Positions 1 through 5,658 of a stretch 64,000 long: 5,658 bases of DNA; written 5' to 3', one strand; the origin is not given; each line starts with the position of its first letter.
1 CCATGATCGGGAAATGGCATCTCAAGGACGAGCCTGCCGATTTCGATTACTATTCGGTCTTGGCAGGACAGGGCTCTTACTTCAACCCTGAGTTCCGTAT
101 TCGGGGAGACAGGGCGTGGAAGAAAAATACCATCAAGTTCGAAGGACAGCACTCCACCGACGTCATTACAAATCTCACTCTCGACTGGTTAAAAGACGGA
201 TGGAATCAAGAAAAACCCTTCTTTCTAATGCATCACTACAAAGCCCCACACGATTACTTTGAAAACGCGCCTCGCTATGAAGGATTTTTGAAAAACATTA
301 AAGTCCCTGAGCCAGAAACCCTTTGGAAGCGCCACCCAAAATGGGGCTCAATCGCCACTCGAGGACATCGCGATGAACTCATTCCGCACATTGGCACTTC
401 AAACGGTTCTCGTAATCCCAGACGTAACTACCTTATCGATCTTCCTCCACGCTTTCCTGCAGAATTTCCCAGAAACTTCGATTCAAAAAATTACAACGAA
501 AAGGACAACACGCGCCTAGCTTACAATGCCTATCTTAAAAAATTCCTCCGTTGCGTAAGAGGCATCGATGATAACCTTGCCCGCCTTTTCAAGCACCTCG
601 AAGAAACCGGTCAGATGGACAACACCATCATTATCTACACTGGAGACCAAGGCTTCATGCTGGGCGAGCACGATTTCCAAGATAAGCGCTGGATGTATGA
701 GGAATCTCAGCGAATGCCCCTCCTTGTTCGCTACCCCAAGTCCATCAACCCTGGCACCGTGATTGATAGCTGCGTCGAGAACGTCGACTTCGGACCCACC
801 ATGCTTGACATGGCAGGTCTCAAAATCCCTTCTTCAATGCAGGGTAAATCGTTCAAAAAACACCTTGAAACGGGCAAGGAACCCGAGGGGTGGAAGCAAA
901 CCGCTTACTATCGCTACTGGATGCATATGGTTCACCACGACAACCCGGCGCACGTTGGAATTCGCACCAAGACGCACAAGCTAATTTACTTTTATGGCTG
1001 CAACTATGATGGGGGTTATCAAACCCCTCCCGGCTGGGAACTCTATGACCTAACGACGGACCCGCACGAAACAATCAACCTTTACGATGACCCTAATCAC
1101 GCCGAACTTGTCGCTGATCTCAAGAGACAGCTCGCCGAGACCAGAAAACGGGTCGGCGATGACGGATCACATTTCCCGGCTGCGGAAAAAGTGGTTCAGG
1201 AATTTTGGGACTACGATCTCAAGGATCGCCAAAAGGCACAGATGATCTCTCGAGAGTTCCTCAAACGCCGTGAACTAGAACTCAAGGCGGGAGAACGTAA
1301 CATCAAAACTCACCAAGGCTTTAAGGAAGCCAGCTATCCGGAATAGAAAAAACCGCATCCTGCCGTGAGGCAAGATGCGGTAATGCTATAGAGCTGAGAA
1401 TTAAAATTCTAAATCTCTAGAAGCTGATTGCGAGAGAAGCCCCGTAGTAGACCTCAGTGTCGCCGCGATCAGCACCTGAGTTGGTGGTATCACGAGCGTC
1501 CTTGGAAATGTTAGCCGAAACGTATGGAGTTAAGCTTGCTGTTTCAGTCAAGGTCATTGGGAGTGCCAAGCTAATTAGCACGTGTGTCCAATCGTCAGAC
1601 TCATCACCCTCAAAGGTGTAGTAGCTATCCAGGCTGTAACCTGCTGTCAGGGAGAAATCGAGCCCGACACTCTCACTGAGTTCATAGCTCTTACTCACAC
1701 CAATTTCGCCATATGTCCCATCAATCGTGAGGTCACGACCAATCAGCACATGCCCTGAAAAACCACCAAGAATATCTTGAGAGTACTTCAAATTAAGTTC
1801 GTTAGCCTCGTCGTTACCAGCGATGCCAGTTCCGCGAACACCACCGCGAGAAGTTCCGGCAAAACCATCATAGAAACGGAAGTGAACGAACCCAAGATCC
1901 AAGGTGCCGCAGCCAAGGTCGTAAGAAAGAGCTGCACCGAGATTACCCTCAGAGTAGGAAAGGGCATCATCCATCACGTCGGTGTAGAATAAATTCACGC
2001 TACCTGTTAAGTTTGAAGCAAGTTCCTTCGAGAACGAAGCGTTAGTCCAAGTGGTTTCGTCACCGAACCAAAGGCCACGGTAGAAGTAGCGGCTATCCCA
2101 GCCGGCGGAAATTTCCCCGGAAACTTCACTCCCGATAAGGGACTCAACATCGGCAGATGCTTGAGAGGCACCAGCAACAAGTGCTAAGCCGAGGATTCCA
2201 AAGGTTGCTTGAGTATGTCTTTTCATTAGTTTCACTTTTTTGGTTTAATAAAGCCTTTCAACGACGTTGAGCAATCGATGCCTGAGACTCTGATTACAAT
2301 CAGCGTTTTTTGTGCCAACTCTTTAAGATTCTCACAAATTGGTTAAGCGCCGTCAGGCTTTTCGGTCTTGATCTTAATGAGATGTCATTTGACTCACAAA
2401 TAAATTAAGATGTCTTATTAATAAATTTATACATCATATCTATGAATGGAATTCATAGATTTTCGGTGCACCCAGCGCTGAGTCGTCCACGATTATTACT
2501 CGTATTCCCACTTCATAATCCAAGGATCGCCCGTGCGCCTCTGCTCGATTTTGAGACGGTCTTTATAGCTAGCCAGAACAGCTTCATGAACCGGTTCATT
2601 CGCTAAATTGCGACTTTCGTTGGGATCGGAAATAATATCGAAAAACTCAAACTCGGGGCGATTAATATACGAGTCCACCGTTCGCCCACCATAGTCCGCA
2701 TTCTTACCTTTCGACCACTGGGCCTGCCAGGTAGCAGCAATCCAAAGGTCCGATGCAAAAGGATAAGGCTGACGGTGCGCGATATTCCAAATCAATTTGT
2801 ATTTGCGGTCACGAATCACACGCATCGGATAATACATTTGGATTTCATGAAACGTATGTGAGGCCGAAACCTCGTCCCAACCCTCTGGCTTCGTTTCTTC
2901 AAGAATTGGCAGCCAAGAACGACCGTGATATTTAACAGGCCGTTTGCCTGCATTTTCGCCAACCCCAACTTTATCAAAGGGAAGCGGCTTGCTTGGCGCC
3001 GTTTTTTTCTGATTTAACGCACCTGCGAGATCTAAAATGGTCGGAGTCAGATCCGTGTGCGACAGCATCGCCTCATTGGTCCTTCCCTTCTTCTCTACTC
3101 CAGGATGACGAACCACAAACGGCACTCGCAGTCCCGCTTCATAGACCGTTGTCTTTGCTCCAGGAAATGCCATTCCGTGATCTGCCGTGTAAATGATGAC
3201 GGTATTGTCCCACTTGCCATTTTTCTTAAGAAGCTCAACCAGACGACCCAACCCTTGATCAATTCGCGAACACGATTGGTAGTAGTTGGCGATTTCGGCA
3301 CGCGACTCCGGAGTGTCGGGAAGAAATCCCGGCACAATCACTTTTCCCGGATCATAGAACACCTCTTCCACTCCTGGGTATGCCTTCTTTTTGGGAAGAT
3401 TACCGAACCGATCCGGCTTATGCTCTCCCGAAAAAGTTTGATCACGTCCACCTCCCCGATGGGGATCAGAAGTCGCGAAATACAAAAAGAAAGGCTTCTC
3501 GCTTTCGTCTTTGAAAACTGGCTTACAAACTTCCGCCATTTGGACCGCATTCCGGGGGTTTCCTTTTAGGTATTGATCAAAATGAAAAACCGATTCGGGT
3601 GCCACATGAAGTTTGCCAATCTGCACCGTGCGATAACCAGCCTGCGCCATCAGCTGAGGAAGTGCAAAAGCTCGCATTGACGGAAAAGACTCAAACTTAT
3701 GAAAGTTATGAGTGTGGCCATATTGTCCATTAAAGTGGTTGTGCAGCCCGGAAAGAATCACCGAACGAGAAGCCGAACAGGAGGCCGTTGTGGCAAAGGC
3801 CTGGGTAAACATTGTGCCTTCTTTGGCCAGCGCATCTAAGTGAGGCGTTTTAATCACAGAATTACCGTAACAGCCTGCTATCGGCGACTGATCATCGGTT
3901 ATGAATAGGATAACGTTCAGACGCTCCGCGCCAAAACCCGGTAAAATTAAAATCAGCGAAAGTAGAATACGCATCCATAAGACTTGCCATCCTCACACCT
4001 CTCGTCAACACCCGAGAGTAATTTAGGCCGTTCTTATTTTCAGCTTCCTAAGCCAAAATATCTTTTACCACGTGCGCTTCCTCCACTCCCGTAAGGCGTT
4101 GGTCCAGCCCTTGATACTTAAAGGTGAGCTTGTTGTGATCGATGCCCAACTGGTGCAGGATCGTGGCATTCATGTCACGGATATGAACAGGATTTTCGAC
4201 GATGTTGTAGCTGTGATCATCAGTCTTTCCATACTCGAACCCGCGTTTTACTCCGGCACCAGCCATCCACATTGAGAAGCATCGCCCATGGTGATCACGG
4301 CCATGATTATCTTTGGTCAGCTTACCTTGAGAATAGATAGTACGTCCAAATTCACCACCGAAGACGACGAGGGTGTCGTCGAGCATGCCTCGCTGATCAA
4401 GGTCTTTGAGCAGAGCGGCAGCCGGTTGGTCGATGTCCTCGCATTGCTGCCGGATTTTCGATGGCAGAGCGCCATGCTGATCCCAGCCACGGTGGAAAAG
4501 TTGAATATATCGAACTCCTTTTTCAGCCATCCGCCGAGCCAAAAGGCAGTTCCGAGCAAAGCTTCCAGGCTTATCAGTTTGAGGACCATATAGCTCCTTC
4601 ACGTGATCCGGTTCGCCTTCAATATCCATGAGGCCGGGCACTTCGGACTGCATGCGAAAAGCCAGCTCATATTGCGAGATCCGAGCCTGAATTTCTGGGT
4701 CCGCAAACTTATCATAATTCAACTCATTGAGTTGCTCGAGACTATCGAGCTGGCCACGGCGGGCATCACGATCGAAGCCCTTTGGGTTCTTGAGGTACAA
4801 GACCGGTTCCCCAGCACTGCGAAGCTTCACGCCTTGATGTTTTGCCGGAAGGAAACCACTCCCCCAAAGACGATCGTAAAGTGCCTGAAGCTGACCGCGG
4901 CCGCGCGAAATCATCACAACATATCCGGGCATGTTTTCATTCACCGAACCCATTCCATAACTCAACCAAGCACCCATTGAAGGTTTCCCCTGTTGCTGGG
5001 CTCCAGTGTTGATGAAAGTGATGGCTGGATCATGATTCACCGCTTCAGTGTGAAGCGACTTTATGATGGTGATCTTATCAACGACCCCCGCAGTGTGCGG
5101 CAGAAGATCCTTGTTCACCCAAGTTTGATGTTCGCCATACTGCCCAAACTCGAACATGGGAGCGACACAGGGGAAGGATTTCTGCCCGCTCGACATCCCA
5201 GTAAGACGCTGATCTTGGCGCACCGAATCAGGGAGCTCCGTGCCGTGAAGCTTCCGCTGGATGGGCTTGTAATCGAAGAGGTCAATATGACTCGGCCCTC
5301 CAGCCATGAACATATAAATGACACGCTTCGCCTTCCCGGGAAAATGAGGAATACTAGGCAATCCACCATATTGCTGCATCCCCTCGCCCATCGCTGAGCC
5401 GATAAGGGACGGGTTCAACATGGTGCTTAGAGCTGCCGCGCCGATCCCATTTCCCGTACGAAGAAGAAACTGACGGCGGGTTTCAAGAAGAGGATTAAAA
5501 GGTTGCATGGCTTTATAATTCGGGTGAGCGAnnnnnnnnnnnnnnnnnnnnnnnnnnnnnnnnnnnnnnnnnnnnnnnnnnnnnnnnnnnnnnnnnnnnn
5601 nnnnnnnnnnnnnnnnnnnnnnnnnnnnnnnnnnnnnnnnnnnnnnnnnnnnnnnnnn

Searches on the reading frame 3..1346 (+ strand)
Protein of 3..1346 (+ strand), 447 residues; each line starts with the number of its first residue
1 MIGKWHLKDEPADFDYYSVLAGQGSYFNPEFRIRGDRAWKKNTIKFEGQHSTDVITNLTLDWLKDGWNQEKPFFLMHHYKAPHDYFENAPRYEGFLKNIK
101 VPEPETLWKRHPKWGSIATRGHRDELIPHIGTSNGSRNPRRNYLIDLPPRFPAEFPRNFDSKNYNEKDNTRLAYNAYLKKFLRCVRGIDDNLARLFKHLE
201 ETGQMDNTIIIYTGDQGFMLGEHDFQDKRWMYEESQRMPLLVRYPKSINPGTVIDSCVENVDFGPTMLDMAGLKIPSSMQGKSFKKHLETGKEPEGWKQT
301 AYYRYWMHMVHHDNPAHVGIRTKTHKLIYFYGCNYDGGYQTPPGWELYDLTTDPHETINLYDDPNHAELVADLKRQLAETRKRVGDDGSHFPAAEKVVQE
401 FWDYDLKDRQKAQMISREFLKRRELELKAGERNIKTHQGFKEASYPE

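Call 63: search_protein_families(library=pfam, max_evalue=0.00001, proteins=[window:3-1346:+])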
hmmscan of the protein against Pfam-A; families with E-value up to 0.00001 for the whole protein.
window:3-1346:+ (447 aa): 2 families
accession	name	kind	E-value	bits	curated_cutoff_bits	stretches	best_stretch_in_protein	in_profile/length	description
PF16347.10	SGSH_C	-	4.8e-51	173.4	29.3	1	221-382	1-153/154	N-sulphoglucosamine sulphohydrolase, C-terminal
PF00884.28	Sulfatase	-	1.9e-27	96.8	25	1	35-272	141-300/301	Sulfatase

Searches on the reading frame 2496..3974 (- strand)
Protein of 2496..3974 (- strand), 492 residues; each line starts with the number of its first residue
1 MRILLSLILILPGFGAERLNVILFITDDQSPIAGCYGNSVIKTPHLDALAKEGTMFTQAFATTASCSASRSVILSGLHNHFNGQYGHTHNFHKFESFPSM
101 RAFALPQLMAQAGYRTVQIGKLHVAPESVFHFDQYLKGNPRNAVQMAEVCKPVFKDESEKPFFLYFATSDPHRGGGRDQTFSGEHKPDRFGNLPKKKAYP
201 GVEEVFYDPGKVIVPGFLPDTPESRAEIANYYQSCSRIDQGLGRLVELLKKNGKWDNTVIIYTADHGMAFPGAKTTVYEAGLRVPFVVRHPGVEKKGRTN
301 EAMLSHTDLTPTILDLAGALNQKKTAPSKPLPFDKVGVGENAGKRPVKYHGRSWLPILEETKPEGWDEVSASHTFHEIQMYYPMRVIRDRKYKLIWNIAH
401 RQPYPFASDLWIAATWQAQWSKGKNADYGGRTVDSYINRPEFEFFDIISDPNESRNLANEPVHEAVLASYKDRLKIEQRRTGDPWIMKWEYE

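Call 63: search_protein_families(library=pfam, max_evalue=0.00001, proteins=[window:2496-3974:-])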
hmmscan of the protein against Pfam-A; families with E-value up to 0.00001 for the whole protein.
window:2496-3974:- (492 aa): 3 families
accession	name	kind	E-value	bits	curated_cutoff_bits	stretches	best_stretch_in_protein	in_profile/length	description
PF00884.28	Sulfatase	-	2.3e-52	178.7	25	1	20-319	2-301/301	Sulfatase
PF16347.10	SGSH_C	-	7e-17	62.4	29.3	1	274-319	8-53/154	N-sulphoglucosamine sulphohydrolase, C-terminal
PF01663.27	Phosphodiest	-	2.3e-07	31.2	23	1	231-269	184-222/342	Type I phosphodiesterase / nucleotide pyrophosphatase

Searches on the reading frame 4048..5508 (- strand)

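Call 63: search_protein_families(library=pfam, max_evalue=0.00001, proteins=[window:4048-5508:-])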
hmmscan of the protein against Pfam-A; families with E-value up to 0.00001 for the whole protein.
window:4048-5508:- (486 aa): 1 family
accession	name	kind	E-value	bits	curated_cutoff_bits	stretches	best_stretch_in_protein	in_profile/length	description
PF07394.17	DUF1501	-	5e-152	507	27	1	60-485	1-390/390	Protein of unknown function (DUF1501)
